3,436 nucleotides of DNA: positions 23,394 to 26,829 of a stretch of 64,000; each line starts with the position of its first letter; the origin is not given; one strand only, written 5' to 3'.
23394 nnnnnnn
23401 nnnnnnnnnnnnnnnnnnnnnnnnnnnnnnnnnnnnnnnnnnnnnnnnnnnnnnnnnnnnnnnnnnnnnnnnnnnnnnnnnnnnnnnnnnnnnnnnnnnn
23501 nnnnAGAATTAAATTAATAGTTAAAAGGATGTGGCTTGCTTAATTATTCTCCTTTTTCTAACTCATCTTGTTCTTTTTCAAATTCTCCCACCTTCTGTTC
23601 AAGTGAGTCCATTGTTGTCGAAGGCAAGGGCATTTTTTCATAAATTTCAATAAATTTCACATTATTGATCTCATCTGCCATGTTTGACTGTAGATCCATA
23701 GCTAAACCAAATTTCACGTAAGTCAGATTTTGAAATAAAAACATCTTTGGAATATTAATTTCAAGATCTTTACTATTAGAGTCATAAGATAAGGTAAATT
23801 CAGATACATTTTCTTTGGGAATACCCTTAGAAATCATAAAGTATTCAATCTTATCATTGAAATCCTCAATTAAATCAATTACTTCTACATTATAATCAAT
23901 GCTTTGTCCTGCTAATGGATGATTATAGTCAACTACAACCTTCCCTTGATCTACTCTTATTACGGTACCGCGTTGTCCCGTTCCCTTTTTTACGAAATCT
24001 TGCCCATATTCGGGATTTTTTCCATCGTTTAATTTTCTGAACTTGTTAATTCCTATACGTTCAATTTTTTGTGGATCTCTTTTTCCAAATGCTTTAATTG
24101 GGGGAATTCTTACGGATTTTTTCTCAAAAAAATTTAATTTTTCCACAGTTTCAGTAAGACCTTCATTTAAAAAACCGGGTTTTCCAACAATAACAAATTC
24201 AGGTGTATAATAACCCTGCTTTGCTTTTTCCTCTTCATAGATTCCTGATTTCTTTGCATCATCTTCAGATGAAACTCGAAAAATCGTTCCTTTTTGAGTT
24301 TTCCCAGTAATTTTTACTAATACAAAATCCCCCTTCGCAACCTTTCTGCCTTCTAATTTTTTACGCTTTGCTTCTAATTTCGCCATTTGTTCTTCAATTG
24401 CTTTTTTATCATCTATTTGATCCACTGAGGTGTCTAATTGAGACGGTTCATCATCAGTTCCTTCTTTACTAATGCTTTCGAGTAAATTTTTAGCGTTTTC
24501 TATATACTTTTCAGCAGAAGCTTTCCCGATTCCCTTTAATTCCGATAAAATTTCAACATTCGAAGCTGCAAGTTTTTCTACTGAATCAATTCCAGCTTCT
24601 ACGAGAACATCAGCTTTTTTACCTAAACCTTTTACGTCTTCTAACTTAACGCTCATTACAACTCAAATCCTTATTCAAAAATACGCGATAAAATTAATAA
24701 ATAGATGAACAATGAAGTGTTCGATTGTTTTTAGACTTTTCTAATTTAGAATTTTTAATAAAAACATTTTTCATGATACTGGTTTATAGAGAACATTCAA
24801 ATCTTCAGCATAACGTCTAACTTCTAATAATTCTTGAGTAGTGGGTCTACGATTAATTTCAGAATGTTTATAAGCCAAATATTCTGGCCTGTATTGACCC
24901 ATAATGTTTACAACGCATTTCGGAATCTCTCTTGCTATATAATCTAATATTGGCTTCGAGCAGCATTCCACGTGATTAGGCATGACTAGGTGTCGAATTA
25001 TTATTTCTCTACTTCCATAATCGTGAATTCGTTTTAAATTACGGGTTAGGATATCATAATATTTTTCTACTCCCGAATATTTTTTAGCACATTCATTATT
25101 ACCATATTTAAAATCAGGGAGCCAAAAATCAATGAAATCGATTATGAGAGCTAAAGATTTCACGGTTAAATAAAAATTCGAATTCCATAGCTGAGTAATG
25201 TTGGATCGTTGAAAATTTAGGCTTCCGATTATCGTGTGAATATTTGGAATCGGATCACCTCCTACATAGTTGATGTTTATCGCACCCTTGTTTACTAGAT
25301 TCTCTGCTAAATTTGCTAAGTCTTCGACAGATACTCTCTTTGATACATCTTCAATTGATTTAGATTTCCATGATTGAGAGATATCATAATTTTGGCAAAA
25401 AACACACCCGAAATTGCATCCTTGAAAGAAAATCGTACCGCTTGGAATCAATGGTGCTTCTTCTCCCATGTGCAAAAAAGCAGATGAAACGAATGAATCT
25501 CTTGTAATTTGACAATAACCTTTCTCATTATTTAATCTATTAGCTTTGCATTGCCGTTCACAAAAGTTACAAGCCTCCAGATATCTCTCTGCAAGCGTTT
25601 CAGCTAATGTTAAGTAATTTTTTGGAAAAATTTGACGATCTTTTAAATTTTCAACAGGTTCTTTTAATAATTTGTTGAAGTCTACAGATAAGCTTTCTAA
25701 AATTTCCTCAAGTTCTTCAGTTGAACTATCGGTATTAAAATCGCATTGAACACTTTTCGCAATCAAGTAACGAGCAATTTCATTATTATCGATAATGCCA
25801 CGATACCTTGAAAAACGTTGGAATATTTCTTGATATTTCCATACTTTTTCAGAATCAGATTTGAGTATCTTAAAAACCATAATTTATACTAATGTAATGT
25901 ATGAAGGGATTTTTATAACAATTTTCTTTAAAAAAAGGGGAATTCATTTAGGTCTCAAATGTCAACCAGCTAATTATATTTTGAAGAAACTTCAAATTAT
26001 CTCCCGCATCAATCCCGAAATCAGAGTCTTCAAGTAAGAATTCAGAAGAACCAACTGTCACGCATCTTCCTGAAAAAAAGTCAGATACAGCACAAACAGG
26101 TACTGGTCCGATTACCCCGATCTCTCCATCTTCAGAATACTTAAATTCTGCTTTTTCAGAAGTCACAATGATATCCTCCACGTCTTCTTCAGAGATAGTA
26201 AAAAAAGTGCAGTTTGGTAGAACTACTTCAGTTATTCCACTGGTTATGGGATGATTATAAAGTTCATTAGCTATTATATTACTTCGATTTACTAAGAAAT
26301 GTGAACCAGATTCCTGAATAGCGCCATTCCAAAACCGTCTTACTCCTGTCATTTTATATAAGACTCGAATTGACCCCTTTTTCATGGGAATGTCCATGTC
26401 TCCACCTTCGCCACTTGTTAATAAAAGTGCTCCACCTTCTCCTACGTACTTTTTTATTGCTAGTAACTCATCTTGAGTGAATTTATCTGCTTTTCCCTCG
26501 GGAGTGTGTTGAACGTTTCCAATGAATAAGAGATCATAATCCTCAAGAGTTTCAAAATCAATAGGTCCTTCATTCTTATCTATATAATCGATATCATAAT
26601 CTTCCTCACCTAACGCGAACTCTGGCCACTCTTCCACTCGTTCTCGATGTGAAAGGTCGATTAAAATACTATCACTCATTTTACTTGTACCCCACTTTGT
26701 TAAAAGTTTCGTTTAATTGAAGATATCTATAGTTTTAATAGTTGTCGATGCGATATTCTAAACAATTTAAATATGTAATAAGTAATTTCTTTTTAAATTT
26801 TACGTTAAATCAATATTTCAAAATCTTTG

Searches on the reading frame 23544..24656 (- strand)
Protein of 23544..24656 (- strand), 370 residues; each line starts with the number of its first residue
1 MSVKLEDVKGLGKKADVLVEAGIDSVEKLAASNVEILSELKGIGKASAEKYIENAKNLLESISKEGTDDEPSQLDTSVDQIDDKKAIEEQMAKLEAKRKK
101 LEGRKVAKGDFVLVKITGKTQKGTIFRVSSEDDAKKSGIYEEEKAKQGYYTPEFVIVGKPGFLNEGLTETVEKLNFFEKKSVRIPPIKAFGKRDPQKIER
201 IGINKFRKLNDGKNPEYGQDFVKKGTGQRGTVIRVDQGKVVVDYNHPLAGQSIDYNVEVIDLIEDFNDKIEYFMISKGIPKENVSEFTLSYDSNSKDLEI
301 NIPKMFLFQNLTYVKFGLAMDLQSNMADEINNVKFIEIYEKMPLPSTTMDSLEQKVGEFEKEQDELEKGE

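Call 3: search_protein_families(library=pfam, proteins=[window:23544-24656:-], max_evalue=1)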
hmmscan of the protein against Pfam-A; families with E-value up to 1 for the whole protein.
window:23544-24656:- (370 aa): 14 families
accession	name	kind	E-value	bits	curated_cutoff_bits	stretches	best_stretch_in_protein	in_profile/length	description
PF14520.12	HHH_5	-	5.7e-09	36.8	27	1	4-56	3-56/57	Helix-hairpin-helix domain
PF18046.7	FKBP26_C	-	1e-05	26.1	27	1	268-340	3-72/72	FKBP26_C-terminal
PF22199.2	FKBP26_IF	-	0.00046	20.5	27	1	227-248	25-46/46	FKBP26, IF domain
PF00254.34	FKBP_C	-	0.0005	20.8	21.1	1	104-196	3-77/94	FKBP-type peptidyl-prolyl cis-trans isomerase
PF16749.10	Arteri_nsp7a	-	0.017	15.8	27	1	45-133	19-104/130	Arterivirus nonstructural protein 7 alpha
PF20297.4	MSSS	-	0.026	14.6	26.8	1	224-243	8-29/42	MutS2 and Smr-associated SH3 domain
PF14229.12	DUF4332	-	0.027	15.1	23.2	1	11-37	61-88/122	Domain of unknown function (DUF4332)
PF03118.21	RNA_pol_A_CTD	-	0.045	13.9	23.8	1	17-50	27-60/67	Bacterial RNA polymerase, alpha chain C terminal domain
PF16326.10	ABC_tran_CTD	-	0.19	12.4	32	0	85-103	11-29/69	ABC transporter C-terminal domain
PF16740.10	SKA2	-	0.19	12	30.1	1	310-367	17-72/110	Spindle and kinetochore-associated protein 2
PF08946.15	Osmo_CC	-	0.22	12.3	24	1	86-103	23-40/46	Osmosensory transporter coiled coil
PF00633.29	HHH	-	0.3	11.5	24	1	26-50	2-26/30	Helix-hairpin-helix motif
PF23991.1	DUF7310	-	0.5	11.3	40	0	67-104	13-52/83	Coiled-coil region of unknown function (DUF7310)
PF01281.25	Ribosomal_L9_N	-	0.81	9.7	20.7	0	5-17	6-18/47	Ribosomal protein L9, N-terminal domain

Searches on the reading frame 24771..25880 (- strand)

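Call 3: search_protein_families(library=pfam, proteins=[window:24771-25880:-], max_evalue=1)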
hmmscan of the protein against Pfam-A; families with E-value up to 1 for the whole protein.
window:24771-25880:- (369 aa): 2 families
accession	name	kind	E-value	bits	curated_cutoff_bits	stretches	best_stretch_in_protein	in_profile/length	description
PF04055.27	Radical_SAM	-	7.3e-14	52.7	29.5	1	150-305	2-156/166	Radical SAM superfamily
PF13353.11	Fer4_12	-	1.7e-05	25.6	22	1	149-237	9-92/137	4Fe-4S single cluster domain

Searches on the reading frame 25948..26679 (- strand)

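Call 63: search_protein_families(library=pfam, proteins=[window:25948-26679:-], max_evalue=0.0001)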
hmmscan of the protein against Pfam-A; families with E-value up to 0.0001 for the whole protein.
window:25948-26679:- (243 aa): 1 family
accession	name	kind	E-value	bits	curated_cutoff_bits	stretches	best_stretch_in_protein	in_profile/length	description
PF23355.1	IFT52_GIFT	-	5e-08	32.8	27.2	1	62-240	53-234/246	IFT52 GIFT domain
